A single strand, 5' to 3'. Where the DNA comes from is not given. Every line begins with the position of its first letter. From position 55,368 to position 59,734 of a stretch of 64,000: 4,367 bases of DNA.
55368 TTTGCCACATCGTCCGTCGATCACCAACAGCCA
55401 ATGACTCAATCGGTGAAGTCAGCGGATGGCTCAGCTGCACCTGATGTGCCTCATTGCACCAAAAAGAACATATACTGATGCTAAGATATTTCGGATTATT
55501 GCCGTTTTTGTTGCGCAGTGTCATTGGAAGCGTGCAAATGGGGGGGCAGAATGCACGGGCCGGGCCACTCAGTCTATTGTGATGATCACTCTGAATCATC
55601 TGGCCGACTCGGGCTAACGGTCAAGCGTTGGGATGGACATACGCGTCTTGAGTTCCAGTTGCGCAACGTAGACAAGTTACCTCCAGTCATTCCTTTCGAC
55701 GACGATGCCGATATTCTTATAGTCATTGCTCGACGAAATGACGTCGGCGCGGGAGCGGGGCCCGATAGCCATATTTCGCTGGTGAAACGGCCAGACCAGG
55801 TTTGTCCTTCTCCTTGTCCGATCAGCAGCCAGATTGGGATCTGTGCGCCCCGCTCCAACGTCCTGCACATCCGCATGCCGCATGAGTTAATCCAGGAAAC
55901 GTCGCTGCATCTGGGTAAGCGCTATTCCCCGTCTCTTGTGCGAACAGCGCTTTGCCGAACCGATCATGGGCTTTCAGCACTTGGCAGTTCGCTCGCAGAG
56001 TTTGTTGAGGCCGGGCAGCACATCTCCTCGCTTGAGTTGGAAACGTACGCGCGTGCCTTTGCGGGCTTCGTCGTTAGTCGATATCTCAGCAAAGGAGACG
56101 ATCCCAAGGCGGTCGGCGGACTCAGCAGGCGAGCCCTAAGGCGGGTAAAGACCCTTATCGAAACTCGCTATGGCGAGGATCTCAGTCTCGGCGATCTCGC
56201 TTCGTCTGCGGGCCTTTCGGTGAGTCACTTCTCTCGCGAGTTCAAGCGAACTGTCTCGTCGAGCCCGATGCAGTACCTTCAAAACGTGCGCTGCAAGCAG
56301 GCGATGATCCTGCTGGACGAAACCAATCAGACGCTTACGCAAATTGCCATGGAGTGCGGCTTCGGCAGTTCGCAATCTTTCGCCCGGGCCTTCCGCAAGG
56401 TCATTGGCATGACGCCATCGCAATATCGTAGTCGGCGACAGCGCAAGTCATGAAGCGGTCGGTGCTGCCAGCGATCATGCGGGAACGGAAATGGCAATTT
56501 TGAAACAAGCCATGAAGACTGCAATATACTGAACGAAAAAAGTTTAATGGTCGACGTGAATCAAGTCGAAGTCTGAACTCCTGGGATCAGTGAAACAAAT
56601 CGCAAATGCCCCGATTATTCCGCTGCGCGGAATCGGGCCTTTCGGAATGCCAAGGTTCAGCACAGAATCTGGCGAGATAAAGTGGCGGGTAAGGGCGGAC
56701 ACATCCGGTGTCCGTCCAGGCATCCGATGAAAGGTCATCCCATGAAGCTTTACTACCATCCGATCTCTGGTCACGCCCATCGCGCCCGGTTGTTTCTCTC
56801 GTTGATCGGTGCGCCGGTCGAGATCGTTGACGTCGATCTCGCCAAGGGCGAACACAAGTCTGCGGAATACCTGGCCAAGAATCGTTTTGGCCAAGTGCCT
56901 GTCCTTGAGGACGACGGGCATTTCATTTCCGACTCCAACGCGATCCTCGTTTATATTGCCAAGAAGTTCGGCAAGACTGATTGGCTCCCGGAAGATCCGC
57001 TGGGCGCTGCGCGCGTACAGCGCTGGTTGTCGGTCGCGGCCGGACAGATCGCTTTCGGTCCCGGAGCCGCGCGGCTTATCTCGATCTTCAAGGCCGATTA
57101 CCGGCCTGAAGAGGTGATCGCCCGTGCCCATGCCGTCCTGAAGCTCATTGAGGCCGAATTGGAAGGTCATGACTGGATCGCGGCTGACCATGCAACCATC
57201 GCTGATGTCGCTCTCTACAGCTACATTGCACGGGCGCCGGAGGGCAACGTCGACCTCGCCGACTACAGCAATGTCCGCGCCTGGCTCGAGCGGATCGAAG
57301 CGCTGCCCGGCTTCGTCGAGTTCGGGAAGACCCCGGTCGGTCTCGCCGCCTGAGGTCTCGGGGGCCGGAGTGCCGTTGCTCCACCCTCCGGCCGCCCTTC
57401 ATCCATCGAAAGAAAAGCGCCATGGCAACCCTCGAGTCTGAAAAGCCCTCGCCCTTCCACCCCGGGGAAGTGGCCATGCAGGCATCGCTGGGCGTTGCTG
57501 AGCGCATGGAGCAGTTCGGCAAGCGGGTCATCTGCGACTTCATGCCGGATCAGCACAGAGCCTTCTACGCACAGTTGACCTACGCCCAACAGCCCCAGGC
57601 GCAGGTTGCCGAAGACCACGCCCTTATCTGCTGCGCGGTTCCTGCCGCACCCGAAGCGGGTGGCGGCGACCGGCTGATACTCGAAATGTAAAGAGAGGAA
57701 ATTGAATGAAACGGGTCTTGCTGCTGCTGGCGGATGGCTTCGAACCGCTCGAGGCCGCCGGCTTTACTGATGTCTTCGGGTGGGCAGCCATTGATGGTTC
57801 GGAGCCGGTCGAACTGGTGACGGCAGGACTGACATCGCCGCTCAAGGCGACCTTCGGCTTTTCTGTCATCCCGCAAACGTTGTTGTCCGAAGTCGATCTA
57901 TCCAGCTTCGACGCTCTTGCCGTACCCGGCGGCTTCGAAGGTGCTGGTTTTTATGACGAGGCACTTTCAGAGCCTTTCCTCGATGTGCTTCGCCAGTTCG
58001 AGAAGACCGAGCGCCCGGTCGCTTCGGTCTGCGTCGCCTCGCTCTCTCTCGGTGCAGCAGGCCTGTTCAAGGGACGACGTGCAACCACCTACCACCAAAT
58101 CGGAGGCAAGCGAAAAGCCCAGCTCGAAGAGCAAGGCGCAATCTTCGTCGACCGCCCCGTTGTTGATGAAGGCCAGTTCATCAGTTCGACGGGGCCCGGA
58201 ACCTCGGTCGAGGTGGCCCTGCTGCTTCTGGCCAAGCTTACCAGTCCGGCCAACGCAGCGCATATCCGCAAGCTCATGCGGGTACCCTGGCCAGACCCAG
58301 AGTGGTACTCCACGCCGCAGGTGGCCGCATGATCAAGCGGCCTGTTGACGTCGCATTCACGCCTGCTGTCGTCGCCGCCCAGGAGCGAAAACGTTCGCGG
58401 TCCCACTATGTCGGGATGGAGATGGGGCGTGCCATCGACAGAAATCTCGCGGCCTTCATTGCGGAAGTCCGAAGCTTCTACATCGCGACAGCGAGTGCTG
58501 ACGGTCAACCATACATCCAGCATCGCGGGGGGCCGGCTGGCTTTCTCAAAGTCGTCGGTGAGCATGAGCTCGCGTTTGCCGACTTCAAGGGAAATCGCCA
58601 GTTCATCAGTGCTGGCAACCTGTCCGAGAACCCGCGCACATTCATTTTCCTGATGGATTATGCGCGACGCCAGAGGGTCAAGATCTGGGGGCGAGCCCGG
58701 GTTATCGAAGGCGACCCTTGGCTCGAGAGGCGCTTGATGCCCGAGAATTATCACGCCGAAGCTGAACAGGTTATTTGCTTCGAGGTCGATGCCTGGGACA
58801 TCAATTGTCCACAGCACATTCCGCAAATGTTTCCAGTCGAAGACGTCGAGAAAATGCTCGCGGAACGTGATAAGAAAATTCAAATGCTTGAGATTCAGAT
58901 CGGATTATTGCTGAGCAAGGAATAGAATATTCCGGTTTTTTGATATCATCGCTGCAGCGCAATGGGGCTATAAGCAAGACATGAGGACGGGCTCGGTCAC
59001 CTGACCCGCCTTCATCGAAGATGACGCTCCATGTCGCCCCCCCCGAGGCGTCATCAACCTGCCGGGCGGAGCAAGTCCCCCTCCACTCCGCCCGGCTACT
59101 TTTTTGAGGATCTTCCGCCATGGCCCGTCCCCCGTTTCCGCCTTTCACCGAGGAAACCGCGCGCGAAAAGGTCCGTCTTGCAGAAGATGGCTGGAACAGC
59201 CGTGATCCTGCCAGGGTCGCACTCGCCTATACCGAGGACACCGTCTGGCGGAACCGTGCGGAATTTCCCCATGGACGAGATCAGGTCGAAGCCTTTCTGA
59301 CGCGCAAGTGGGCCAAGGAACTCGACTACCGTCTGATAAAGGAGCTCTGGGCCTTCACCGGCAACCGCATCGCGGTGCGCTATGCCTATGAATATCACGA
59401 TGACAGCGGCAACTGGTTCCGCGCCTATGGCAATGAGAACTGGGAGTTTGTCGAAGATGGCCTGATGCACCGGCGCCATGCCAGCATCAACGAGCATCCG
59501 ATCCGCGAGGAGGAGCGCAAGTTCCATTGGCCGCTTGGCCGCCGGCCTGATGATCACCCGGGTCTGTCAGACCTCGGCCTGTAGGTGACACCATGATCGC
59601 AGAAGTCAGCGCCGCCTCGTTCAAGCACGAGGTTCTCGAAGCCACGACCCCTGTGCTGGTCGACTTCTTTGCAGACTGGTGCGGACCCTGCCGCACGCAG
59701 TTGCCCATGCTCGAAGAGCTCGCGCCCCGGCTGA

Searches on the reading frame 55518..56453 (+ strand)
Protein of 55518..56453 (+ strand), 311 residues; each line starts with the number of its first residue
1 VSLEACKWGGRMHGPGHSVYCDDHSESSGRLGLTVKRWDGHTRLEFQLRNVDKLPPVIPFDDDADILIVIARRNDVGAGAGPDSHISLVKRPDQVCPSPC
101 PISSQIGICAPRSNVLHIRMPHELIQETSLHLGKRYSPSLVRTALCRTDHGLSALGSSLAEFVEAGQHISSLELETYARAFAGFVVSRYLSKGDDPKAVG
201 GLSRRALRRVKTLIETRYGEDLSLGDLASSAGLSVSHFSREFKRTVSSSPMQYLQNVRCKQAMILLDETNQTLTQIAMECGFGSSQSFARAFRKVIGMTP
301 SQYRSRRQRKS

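Call 78: search_protein_families(library=pfam, proteins=[window:55518-56453:+], max_evalue=0.01)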
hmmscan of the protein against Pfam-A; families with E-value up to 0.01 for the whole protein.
window:55518-56453:+ (311 aa): 2 families
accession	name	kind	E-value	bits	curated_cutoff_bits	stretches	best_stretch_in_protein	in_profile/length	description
PF00165.29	HTH_AraC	-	8.2e-27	93.2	26.6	2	269-304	7-41/42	Bacterial regulatory helix-turn-helix proteins, AraC family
PF12833.13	HTH_18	-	1.8e-24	86.3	33.6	1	227-306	1-80/80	Helix-turn-helix domain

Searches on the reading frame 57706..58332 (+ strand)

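Call 78: search_protein_families(library=pfam, proteins=[window:57706-58332:+], max_evalue=0.01)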
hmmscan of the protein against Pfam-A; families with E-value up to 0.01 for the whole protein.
window:57706-58332:+ (208 aa): 1 family
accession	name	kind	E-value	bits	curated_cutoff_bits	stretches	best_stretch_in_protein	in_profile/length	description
PF01965.30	DJ-1_PfpI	-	1.7e-29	103.2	26.6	1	2-176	1-164/165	DJ-1/PfpI family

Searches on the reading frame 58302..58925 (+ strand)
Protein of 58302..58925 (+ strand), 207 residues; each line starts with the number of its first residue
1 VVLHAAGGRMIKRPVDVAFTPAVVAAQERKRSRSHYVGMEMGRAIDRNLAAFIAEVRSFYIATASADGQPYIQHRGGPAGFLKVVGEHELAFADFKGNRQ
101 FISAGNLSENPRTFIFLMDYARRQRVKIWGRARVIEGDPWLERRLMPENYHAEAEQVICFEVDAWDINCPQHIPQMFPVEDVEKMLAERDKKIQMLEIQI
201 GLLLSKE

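Call 78: search_protein_families(library=pfam, proteins=[window:58302-58925:+], max_evalue=0.01)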
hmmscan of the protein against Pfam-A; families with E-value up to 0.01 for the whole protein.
window:58302-58925:+ (207 aa): 1 family
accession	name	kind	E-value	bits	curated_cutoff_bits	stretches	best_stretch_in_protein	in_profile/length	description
PF01243.27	PNPOx_N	-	2.5e-13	50.9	28.1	1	46-162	2-113/120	Pyridoxamine 5'-phosphate oxidase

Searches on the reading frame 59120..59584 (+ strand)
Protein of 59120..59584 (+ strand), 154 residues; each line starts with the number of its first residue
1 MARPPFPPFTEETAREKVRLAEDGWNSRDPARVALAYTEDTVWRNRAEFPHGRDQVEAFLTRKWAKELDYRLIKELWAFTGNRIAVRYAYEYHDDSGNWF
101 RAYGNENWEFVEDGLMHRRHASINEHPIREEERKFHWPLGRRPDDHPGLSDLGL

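Call 78: search_protein_families(library=pfam, proteins=[window:59120-59584:+], max_evalue=0.01)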
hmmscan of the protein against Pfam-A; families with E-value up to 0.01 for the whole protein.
window:59120-59584:+ (154 aa): 3 families
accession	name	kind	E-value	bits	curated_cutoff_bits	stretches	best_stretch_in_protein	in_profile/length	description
PF07080.17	DUF1348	-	1.5e-66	222.7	22.1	1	7-136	1-130/130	Protein of unknown function (DUF1348)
PF12680.13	SnoaL_2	-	1.4e-08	35.6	27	1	23-116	6-99/102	SnoaL-like domain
PF14534.12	DUF4440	-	0.00017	22.5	25.2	1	21-97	8-84/107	Domain of unknown function (DUF4440)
